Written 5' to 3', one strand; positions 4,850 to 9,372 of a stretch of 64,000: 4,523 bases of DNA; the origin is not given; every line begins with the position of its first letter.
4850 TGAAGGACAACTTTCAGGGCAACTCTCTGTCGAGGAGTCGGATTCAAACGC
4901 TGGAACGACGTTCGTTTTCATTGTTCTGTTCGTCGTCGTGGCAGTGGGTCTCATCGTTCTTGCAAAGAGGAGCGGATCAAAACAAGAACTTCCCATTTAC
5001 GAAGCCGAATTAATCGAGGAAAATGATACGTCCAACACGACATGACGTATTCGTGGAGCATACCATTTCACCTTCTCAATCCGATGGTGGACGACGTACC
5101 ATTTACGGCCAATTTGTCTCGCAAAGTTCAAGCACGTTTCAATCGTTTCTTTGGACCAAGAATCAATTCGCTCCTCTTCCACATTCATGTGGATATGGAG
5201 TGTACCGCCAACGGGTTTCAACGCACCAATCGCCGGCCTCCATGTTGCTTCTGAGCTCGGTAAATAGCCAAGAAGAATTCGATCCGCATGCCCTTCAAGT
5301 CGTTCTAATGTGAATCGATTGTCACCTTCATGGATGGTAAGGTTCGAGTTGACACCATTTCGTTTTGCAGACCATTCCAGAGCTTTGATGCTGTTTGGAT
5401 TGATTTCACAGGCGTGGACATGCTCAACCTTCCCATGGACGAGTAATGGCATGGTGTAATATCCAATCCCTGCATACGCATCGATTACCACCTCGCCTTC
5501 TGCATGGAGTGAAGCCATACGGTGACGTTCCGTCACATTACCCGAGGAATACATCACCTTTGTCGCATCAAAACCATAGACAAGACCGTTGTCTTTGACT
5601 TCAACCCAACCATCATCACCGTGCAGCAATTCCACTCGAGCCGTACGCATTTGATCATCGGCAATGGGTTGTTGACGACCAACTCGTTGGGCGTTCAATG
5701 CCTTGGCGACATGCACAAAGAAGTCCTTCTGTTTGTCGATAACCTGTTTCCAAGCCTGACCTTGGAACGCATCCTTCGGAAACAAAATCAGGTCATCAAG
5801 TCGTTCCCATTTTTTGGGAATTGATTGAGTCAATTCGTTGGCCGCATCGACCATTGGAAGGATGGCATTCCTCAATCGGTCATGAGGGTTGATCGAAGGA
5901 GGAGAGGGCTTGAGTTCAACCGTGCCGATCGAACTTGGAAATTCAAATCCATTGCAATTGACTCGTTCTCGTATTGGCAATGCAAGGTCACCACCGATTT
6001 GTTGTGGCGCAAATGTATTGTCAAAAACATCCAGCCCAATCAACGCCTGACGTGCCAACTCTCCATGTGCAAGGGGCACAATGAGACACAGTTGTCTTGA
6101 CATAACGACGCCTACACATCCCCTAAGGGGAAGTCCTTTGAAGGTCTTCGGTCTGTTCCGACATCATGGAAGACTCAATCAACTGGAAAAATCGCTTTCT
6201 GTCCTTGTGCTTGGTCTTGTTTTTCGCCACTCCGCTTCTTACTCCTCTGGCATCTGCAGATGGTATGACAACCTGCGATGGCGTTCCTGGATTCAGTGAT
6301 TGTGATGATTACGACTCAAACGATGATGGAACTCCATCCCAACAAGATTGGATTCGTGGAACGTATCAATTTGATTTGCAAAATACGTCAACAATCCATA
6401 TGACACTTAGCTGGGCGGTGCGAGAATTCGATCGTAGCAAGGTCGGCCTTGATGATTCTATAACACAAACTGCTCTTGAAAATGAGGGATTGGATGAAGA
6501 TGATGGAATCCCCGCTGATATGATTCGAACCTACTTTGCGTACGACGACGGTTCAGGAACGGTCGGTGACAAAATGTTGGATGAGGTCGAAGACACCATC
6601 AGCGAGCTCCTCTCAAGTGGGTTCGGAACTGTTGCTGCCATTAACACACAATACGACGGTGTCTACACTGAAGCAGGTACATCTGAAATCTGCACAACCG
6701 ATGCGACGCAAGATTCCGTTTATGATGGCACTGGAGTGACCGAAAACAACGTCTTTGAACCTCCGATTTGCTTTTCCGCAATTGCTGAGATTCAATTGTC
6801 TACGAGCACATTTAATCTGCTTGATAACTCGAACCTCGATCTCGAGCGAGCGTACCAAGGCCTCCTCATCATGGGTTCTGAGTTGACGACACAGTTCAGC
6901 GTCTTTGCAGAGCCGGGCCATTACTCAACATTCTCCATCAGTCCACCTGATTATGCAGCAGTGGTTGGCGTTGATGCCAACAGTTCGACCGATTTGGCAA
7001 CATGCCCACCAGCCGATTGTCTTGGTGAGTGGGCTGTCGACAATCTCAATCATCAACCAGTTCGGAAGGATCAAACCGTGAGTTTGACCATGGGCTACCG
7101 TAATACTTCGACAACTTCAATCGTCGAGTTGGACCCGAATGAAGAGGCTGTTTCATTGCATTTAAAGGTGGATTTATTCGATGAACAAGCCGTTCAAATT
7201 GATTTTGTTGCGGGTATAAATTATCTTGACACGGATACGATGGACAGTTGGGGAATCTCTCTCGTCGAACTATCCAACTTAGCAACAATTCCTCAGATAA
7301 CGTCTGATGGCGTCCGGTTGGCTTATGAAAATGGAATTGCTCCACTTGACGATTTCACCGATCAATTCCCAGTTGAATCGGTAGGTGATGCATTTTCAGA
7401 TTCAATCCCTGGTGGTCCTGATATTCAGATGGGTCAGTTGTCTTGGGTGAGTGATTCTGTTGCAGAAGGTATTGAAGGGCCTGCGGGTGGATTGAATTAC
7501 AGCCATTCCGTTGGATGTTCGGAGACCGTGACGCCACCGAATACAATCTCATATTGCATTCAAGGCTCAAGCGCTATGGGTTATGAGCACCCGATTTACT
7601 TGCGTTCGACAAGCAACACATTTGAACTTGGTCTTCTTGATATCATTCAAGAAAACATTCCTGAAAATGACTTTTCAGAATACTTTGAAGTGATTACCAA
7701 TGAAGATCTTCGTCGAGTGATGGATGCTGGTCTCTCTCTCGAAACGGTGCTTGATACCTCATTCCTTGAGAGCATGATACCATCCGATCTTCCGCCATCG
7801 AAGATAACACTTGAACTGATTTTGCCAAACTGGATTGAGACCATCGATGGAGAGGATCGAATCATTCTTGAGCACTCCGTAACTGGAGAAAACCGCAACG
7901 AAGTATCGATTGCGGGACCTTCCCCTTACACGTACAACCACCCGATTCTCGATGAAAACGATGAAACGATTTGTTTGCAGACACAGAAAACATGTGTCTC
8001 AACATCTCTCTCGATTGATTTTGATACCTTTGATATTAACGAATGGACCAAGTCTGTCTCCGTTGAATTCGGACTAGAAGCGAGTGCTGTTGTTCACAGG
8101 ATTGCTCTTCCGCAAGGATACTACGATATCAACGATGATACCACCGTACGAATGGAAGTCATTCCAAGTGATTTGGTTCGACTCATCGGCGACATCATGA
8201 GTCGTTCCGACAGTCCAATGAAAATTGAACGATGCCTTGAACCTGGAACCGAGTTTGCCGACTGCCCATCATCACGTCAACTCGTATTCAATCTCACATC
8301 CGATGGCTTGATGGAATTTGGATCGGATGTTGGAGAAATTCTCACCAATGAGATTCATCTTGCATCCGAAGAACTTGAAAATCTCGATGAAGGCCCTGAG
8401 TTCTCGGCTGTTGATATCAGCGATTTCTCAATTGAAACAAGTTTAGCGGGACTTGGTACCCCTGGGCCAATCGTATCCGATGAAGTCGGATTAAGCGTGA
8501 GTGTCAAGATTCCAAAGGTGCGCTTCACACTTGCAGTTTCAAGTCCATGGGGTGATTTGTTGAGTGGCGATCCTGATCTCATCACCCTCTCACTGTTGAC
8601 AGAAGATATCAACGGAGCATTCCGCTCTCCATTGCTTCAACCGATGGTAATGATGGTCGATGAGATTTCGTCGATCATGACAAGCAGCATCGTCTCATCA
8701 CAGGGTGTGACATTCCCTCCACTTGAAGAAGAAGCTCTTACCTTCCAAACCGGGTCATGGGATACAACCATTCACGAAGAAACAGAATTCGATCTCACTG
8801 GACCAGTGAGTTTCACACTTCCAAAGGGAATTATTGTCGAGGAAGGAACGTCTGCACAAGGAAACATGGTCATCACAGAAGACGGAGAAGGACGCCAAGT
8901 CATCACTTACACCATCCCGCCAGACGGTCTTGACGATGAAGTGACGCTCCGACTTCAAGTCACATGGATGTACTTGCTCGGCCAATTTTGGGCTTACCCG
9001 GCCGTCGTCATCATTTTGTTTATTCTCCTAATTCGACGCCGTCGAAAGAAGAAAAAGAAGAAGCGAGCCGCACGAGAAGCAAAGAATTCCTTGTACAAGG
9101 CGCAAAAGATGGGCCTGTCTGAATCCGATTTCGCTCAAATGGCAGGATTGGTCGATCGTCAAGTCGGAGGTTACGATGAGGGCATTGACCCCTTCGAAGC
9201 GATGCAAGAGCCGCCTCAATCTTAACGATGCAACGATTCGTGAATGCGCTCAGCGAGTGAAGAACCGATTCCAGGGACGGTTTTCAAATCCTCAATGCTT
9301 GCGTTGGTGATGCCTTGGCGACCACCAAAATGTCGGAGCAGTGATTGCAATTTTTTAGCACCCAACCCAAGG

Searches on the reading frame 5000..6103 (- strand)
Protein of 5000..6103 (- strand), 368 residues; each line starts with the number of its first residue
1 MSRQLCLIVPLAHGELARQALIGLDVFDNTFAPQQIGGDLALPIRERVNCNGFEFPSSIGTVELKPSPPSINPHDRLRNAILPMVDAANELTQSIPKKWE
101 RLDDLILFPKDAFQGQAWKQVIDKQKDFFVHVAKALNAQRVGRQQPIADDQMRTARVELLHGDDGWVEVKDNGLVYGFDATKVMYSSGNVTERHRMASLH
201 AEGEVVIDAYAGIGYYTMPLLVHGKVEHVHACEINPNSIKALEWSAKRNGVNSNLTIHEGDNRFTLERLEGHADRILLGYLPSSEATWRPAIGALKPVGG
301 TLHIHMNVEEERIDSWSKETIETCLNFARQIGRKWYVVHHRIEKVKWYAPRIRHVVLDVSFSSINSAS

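Call 76: search_protein_families(library=pfam, proteins=[window:5000-6103:-], max_evalue=0.0001)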
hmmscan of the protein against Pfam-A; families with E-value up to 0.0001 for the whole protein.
window:5000-6103:- (368 aa): 2 families
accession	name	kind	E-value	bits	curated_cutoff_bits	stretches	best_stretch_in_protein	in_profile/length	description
PF02475.24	TRM5-TYW2_MTfase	-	2.2e-30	106.2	28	1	169-313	3-144/164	TRM5/TYW2 methyltransferase domain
PF25133.1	TYW2_N_2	-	2.3e-07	31.3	27.7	1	89-165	11-79/79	TYW2 N-terminal domain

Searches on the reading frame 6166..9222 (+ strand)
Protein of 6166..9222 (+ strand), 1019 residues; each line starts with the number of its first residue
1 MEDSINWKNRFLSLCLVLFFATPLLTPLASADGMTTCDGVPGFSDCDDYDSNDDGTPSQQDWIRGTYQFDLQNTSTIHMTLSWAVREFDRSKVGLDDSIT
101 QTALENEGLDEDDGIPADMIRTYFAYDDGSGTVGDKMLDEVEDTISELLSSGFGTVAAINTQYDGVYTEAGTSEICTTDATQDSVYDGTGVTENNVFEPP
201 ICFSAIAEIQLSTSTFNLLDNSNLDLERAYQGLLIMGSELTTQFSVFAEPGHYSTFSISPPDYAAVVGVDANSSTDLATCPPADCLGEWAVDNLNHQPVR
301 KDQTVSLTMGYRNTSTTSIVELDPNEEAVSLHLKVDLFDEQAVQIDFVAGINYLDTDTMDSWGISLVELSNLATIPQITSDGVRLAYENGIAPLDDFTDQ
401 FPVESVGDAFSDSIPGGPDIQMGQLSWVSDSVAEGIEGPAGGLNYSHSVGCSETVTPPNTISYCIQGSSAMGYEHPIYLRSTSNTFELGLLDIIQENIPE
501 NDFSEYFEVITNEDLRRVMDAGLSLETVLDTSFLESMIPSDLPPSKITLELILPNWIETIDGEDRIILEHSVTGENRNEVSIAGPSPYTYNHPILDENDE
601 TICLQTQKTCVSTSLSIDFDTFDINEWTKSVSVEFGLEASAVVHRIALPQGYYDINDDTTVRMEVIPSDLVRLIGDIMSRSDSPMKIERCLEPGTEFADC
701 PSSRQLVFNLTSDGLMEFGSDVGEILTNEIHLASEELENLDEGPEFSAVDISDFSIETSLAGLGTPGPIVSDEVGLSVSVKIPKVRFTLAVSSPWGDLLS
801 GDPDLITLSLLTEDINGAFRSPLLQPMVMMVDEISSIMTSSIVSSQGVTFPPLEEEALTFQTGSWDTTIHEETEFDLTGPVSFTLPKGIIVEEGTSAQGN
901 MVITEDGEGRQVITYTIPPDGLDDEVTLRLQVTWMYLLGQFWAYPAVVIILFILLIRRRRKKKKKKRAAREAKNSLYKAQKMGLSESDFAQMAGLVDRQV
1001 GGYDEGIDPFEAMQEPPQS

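Call 71: search_protein_families(library=ncbifam, proteins=[window:6166-9222:+], max_evalue=0.01)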
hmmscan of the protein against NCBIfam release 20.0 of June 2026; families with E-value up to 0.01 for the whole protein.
window:6166-9222:+ (1019 aa): 0 families

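Call 72: search_protein_families(library=pfam, proteins=[window:6166-9222:+], max_evalue=0.01)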
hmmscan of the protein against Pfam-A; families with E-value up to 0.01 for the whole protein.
window:6166-9222:+ (1019 aa): 1 family
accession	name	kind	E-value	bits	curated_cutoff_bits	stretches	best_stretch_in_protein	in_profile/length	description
PF14316.11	DUF4381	-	0.0095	16.7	27.2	0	930-989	10-69/145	Domain of unknown function (DUF4381)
